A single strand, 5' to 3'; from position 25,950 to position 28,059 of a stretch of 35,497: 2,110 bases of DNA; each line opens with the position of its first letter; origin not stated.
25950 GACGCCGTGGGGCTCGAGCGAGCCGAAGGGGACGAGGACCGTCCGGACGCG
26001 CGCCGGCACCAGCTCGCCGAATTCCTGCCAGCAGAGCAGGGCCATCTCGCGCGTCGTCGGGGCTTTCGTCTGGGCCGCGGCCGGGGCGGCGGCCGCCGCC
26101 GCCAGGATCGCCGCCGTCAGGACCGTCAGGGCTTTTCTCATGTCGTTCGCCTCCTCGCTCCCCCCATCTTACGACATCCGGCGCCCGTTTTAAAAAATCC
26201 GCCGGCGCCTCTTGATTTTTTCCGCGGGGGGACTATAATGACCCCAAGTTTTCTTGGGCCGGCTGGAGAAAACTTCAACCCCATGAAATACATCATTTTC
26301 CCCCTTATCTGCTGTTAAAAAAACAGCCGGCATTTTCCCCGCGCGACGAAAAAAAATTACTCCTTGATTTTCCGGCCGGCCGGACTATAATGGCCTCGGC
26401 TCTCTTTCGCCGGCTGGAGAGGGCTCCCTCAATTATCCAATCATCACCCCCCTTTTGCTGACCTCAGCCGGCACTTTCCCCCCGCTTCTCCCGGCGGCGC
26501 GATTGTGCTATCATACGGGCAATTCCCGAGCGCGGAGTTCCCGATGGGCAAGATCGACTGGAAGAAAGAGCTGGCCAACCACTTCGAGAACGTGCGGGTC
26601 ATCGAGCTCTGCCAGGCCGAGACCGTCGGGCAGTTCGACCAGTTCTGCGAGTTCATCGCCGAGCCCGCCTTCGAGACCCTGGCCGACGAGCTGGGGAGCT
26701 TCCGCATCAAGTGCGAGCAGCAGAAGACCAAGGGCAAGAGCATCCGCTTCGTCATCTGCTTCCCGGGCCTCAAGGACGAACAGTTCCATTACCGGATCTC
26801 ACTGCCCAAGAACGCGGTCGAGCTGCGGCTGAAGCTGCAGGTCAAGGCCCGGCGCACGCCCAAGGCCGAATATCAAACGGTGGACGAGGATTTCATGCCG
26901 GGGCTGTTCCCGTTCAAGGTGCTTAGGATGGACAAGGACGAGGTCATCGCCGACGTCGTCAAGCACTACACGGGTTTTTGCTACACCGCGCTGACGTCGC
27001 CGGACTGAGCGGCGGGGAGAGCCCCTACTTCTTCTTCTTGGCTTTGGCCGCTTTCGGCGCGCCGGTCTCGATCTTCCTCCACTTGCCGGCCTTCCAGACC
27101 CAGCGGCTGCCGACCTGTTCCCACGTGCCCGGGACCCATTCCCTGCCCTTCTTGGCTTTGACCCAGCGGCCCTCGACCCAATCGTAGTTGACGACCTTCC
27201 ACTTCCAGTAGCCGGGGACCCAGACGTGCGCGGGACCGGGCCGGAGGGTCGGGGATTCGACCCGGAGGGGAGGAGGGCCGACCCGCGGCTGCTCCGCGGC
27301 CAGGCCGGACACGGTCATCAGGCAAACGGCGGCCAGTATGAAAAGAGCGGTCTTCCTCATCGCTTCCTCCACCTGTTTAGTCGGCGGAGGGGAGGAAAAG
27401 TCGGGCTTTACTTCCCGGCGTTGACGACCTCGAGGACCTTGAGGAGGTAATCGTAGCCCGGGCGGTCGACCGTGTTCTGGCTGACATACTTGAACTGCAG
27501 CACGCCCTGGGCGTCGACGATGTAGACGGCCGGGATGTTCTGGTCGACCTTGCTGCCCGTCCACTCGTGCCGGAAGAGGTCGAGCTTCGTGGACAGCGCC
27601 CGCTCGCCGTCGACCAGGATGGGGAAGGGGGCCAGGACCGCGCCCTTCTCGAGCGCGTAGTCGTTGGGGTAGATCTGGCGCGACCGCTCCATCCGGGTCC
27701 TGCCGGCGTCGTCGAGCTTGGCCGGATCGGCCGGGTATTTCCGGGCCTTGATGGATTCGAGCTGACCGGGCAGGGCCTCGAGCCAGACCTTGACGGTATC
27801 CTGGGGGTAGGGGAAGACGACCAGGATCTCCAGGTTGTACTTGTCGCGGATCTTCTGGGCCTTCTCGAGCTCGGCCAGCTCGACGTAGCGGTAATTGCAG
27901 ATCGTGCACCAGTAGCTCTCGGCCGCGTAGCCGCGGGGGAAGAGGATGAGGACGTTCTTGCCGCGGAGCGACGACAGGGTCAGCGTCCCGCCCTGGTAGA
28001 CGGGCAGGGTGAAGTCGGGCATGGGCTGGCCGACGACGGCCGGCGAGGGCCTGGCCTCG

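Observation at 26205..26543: Two tandem promoter-plus-structured-RNA units (152-bp period) in an AT-richer intergenic island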

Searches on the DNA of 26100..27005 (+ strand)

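Call 4: search_rna_families(source=window, start=26100, end=26600, threshold=evalue, max_evalue=10, show_alignments=3)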
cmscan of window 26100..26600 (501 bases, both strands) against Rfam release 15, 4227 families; matches with E-value up to 10: 1.
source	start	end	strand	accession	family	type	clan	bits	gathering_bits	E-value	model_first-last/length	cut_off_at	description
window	26373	26422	+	RF03006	M23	Gene; sRNA;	-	18.8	41.2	0.5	1-53/53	no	M23 RNA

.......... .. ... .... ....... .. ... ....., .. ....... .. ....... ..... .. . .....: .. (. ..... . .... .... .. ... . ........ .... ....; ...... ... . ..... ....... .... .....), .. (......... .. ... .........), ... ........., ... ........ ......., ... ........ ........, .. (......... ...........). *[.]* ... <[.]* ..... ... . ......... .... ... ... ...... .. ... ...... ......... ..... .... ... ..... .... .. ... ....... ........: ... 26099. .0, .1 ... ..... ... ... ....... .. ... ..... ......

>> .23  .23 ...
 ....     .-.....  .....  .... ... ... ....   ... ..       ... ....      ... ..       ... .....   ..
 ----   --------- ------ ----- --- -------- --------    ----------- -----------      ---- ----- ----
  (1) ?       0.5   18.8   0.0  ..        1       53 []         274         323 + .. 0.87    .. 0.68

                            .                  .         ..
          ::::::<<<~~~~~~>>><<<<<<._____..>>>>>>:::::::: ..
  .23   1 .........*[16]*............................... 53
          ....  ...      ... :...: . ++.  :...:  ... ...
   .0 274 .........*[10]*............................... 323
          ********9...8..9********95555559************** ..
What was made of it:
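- On M23 RNA (RF03006): The match spans the promoter of unit 2 and half of S1, so it is a chance match (call 4).
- Closest known: CcsR/'cuckoo' RNAs of Alphaproteobacteria, and sibling small RNAs in general. Different: There is no Rfam hit (call 4).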

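Call 68: search_rna_families(sources=[L007, L013, L035, L048, L056, L061, L081, L024, L055, L016, L053, L088], threshold=gathering)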
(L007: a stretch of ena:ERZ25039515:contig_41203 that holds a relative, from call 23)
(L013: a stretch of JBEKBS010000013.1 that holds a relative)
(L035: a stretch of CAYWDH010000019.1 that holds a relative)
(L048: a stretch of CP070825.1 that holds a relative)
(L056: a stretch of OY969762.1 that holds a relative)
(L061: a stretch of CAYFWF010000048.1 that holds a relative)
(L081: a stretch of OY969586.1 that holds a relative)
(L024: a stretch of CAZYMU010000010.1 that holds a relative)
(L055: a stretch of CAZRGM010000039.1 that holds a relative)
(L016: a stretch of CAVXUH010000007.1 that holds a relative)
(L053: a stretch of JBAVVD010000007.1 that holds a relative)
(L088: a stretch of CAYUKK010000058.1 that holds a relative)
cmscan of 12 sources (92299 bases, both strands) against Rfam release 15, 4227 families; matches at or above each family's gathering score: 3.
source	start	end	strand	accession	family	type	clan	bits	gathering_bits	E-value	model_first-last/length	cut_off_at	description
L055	6058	6143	+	RF00005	tRNA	Gene; tRNA;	CL00001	60.6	29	1.8e-10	1-71/71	no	tRNA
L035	4115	4200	+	RF00005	tRNA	Gene; tRNA;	CL00001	59.8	29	2.9e-10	1-71/71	no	tRNA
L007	5592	5647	+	RF00005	tRNA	Gene; tRNA;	CL00001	34.2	29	0.0032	8-63/71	no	tRNA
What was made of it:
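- On Any Rfam 15 family (4227 covariance models): No match in 12 related loci except tRNAs elsewhere in those loci (call 68).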

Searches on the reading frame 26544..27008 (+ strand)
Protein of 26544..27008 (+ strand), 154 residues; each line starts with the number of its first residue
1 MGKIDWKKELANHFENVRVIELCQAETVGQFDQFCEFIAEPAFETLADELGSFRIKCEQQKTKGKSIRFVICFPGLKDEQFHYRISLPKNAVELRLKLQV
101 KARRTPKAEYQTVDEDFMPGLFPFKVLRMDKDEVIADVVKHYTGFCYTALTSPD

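Call 13: search_protein_families(library=pfam, proteins=[window:26544-27008:+])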
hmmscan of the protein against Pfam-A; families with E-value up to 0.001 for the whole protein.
window:26544-27008:+ (154 aa): 0 families

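Call 15: find_homologous_proteins(query=window:26544-27005:+)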
Query window:26544-27005:+ (154 aa): 135 proteins with E <= 0.001 among 147 candidates; the best 120 are listed.
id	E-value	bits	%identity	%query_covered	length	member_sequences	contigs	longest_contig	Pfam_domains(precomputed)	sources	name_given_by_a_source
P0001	1.3e-92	326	92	100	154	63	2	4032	-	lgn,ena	-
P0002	3.3e-90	318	88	100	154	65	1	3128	-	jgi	jgi:hypothetical protein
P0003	2.1e-89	315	90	100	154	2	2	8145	-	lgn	-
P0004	4.9e-89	314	89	100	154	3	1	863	-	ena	-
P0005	8.5e-89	313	88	100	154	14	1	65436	-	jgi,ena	-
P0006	1.6e-88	312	86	100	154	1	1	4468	-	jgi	-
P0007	3.5e-88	311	86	100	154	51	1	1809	-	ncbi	ncbi:MAG: hypothetical protein ACXWF4_09965 [Candidatus Aminicenantales bacterium]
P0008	6.8e-88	310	86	100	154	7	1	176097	-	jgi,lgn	-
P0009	1.2e-87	309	86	100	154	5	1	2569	-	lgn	-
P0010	3.1e-87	308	86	100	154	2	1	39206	-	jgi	-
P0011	3.9e-87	308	86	100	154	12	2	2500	-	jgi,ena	jgi:hypothetical protein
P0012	4.2e-87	308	88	100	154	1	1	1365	-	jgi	jgi:hypothetical protein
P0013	1.2e-86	306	87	100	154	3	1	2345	-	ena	-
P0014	5.7e-86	304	84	100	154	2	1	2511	-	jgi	jgi:hypothetical protein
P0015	8.1e-86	303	84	100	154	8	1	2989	-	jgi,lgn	jgi:hypothetical protein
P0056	2.0e-77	276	79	100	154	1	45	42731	-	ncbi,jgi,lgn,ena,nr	ncbi:MAG TPA: hypothetical protein PLP83_02295 [Candidatus Aminicenantes bacterium]|nr:hypothetical 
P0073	6.7e-63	229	63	100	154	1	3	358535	-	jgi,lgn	-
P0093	2.0e-41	159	49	100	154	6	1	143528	-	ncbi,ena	-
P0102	4.3e-38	149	48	98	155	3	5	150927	-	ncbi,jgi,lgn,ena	-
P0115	9.7e-36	141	48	97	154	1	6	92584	-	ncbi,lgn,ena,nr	ncbi:MAG: hypothetical protein ACPLZD_05040 [Candidatus Saccharicenans sp.]|nr:MAG: hypothetical pro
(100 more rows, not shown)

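Call 17: find_encoding_contigs(protein=P0008, flank=4000, max_places=3)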
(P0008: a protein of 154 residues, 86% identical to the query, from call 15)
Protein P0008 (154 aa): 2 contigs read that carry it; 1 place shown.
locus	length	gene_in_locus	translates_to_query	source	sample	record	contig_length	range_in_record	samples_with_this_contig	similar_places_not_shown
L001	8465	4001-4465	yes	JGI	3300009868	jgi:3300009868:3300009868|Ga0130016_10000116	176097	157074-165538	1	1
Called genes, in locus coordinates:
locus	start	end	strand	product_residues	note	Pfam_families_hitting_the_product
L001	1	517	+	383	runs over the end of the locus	PF04055:Radical_SAM, PF13186:SPASM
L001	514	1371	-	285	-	PF00326:Peptidase_S9 (faint), PF01738:DLH, PF08840:BAAT_C (faint)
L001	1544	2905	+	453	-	PF13660:DUF4147, PF05161:MOFRL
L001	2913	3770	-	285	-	PF02633:Creatininase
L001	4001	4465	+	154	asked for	-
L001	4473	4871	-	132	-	-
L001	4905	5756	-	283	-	PF00578:AhpC-TSA, PF08534:Redoxin (faint)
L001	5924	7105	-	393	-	PF08450:SGL (faint), PF01436:NHL (weak)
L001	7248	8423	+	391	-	PF01546:Peptidase_M20, PF07687:M20_dimer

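Call 18: find_encoding_contigs(protein=P0056, flank=4000, max_places=4)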
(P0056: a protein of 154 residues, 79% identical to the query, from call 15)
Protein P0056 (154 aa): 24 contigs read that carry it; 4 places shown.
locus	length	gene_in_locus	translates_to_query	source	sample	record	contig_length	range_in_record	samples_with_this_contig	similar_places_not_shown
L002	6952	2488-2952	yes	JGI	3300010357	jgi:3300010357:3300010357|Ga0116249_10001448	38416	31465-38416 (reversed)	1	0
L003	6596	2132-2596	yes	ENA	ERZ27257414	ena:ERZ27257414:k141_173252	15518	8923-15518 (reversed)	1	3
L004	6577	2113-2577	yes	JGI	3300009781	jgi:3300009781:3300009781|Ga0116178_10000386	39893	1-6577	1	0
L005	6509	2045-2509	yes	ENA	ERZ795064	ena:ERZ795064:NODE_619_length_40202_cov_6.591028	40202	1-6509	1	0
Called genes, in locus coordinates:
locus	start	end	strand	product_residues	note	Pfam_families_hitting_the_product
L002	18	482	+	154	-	PF01797:Y1_Tnp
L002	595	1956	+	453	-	PF13660:DUF4147, PF05161:MOFRL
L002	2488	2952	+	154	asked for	-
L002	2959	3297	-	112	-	PF12779:WXXGXW (faint)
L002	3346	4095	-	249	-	PF00578:AhpC-TSA, PF08534:Redoxin (faint)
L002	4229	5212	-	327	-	PF13505:OMP_b-brl (weak)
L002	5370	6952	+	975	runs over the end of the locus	PF00675:Peptidase_M16, PF05193:Peptidase_M16_C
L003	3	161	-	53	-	?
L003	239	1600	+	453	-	PF13660:DUF4147, PF05161:MOFRL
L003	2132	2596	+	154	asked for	-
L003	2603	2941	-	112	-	PF12779:WXXGXW (faint)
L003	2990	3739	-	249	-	PF00578:AhpC-TSA, PF08534:Redoxin (faint)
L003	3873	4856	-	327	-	PF13505:OMP_b-brl (weak)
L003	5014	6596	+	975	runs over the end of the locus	PF00675:Peptidase_M16, PF05193:Peptidase_M16_C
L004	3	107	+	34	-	?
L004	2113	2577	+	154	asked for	-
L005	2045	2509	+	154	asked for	-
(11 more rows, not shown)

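Call 19: find_encoding_contigs(protein=P0073, flank=4000, max_places=3)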
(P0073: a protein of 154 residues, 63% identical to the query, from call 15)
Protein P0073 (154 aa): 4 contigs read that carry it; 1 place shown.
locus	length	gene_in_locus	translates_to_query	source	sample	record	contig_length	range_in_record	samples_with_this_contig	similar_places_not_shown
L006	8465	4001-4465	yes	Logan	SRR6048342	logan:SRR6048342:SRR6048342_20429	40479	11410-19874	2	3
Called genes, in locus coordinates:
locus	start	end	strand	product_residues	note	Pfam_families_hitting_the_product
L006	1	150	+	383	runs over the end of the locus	PF04055:Radical_SAM, PF13186:SPASM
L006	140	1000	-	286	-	PF01738:DLH, PF02129:Peptidase_S15 (faint), PF00326:Peptidase_S9 (faint), PF08840:BAAT_C (weak)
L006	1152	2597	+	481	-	PF13660:DUF4147, PF05161:MOFRL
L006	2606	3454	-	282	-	PF02633:Creatininase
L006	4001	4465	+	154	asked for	-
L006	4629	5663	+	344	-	PF04015:DUF362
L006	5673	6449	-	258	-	PF00578:AhpC-TSA, PF08534:Redoxin (faint)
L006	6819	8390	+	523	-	-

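Call 23: find_encoding_contigs(protein=P0093, flank=4000, max_places=2)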
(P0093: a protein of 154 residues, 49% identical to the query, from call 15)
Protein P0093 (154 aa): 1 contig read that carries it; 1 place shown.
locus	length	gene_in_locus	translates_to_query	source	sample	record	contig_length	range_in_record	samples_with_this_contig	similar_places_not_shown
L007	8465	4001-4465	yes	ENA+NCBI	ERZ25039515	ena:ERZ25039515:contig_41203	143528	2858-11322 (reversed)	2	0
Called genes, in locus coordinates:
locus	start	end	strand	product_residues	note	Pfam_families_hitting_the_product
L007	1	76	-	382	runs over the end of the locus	PF01551:Peptidase_M23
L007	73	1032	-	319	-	PF03706:LPG_synthase_TM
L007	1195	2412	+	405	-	PF13660:DUF4147, PF05161:MOFRL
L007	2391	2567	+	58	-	PF05161:MOFRL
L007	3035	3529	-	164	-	-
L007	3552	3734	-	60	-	-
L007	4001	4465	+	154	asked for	-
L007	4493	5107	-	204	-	PF00578:AhpC-TSA, PF08534:Redoxin (weak)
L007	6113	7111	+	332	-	-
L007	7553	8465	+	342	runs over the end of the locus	PF27126:NmeDI_C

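Call 24: find_encoding_contigs(protein=P0115, flank=4000, max_places=2)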
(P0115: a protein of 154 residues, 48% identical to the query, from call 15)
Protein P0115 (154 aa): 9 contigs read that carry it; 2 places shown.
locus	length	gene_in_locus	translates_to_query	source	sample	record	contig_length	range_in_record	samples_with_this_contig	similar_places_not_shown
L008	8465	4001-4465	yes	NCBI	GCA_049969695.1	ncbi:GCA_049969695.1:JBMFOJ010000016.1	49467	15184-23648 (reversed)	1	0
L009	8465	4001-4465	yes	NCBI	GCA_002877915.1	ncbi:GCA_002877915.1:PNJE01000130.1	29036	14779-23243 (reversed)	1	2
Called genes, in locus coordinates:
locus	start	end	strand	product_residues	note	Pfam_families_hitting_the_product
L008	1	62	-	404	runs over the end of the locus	PF04748:Polysacc_deac_2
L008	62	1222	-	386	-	PF00595:PDZ (weak), PF17820:PDZ_6, PF03572:Peptidase_S41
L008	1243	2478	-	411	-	PF01551:Peptidase_M23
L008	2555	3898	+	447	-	PF13660:DUF4147, PF05161:MOFRL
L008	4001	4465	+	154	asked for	-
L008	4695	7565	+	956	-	PF07719:TPR_2 (faint), PF10602:RPN7 (faint), PF13176:TPR_7 (faint), PF13424:TPR_12, PF00515:TPR_1 (weak), PF13424:TPR_12, PF00515:TPR_1 (weak), PF12770:CHAT, +4 more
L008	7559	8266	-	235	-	-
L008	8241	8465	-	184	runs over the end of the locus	-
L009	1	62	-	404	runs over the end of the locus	PF04748:Polysacc_deac_2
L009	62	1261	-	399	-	PF00595:PDZ (weak), PF17820:PDZ_6, PF03572:Peptidase_S41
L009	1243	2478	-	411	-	PF01551:Peptidase_M23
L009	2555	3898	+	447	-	PF13660:DUF4147, PF05161:MOFRL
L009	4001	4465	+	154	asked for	-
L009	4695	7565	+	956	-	PF07719:TPR_2 (faint), PF10602:RPN7 (faint), PF13176:TPR_7 (faint), PF13424:TPR_12, PF00515:TPR_1 (weak), PF13424:TPR_12, PF00515:TPR_1 (weak), PF12770:CHAT, +4 more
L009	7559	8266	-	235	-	-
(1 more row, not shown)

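Call 25: find_encoding_contigs(protein=P0102, flank=4000, max_places=2)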
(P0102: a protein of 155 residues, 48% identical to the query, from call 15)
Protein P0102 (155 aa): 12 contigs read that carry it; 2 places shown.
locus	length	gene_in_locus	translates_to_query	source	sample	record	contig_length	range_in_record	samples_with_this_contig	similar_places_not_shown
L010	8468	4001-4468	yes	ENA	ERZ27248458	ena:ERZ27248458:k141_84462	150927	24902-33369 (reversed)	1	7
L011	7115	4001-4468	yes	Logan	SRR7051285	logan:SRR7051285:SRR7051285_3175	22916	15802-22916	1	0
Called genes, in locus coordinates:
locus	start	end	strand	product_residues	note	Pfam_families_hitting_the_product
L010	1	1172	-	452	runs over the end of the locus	PF00209:SNF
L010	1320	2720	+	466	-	PF13660:DUF4147, PF05161:MOFRL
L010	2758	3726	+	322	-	PF01075:Glyco_transf_9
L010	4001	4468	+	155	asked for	-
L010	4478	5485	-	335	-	PF04055:Radical_SAM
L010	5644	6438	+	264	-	PF02578:Cu-oxidase_4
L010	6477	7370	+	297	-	PF01259:SAICAR_synt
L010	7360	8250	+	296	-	PF02811:PHP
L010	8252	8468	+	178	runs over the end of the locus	PF02674:Colicin_V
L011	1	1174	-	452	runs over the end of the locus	PF00209:SNF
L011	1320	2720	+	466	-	PF13660:DUF4147, PF05161:MOFRL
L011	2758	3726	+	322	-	PF01075:Glyco_transf_9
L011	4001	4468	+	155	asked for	-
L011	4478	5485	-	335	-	PF04055:Radical_SAM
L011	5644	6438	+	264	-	PF02578:Cu-oxidase_4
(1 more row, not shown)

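Call 41: search_solved_structures(query=A2, max_evalue=1)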
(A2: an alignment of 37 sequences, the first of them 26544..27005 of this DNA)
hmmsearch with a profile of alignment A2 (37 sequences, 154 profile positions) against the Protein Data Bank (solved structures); distinct sequences matched with E-value up to 1: 0.

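Call 42: search_protein_families(library=ncbifam, proteins=[window:26544-27005:+], max_evalue=1)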
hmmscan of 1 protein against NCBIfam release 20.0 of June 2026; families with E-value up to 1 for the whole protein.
window:26544-27005:+ (154 aa): 0 families

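Call 46: predict_structure(alignment_id=A2)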
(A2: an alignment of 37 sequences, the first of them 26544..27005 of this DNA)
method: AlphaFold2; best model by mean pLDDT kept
length: 154 residues; sequences in the alignment: 37
mean_pLDDT: 89.6   pTM: 0.81
mean pLDDT of the five models: 89.6, 88.5, 87.1, 81.8, 72.7
residues with pLDDT >= 90: 102; 70-90: 45; 50-70: 7; < 50: 0
segments of 3 or more residues with pLDDT < 50: none
pLDDT, mean of each block of 10 residues (from residue 1): 83 94 95 96 95 90 94 74 94 93 83 91 88 95 87 70
secondary structure, 60 per line:
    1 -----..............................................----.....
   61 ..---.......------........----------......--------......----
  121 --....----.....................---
elements in order: H6-51 E56-62 E66-72 E79-86 E97-102 E111-116 H123-126 H131-151
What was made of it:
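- p154 gives a confident helix/five-strand-sheet/helix model (pLDDT 89.6, call 46).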

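Call 52: fold_search(model_id=the predicted structure, library=pdb)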
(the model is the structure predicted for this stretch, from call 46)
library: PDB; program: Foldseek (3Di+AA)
matches with E <= 10: 407; with E <= 0.001: 0
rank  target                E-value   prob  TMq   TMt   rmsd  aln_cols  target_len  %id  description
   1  6yfc_AA               7.6e-02  0.30  0.23  0.27   8.8       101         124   11  Virus-like particle of bacteriophage AVE019 (released 2020-09-02)
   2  6l7o_V                1.8e-01  0.94  0.46  0.63   4.0       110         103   14  cryo-EM structure of cyanobacteria Fd-NDH-1L complex (released 2020-02-19)
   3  3h0x                  2.4e-01  0.10  0.19  0.19  13.5       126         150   10  Crystal structure of peptide-binding domain of Kar2 protein from Saccharomyces cerevisiae (released 2009-04-21)
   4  6gvw_C                2.7e-01  0.80  0.45  0.23   6.0       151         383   12  Crystal structure of the BRCA1-A complex (released 2019-07-10)
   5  9c3e_D                2.9e-01  0.06  0.15  0.19  22.4       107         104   18  TCR - CD3 complex bound to HLA (released 2024-10-02)
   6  9ut3_B                3.0e-01  0.33  0.25  0.10   7.5       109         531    9  The helicase module of the helicase-primase complex from HHV1 bound with ssDNA and amenamevir (released 2026-04-08)
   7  9ycv_C                3.0e-01  0.20  0.24  0.06  10.9       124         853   17  HSV Helicase-primase complex bound to amenamevir (released 2025-12-31)
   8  9doh_G                3.0e-01  0.16  0.19  0.10  14.8        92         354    9  Cryo-EM structure of LptB2FG apo-1 (released 2025-11-19)
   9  4r5g_B                3.4e-01  0.10  0.20  0.16  12.6       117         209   10  Crystal structure of the DnaK C-terminus with the inhibitor PET-16 (released 2014-09-10)
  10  4lpw_B                3.8e-01  0.07  0.13  0.19  15.9        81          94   12  Crystal structure of TENCON variant A6 (released 2014-01-29)
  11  4h0p_A                4.1e-01  0.47  0.30  0.13   5.3        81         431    9  Crystal Structure of Acetate Kinase from Cryptococcus neoformans (released 2012-12-05)
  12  9har_AA               4.3e-01  0.23  0.27  0.30   6.0        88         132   12  pT=3 virus-like particle of ssRNA phage ESE017 coat protein (released 2024-11-13)
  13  3dpo_B                4.3e-01  0.09  0.21  0.16  12.7       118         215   10  Crystal structure of the substrate binding domain of E. coli DnaK in complex with a short pyrrhocoricin-derived inhibi (released 2009-03-10)
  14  4h0p_B                4.9e-01  0.54  0.28  0.12   4.8        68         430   10  Crystal Structure of Acetate Kinase from Cryptococcus neoformans (released 2012-12-05)
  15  9ut1_B                5.2e-01  0.30  0.25  0.05   5.2        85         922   10  The helicase-primase complex from HHV1 bound with ssDNA and amenamevir (released 2026-04-08)
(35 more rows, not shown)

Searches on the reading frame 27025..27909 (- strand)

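Call 13: search_protein_families(library=pfam, proteins=[window:27025-27909:-])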
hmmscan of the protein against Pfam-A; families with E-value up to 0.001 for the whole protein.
window:27025-27909:- (294 aa): 1 family
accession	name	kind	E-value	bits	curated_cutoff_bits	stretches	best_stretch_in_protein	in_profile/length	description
PF12779.12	WXXGXW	-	0.0002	21.8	18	0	225-250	1-26/26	WXXGXW repeat (2 copies)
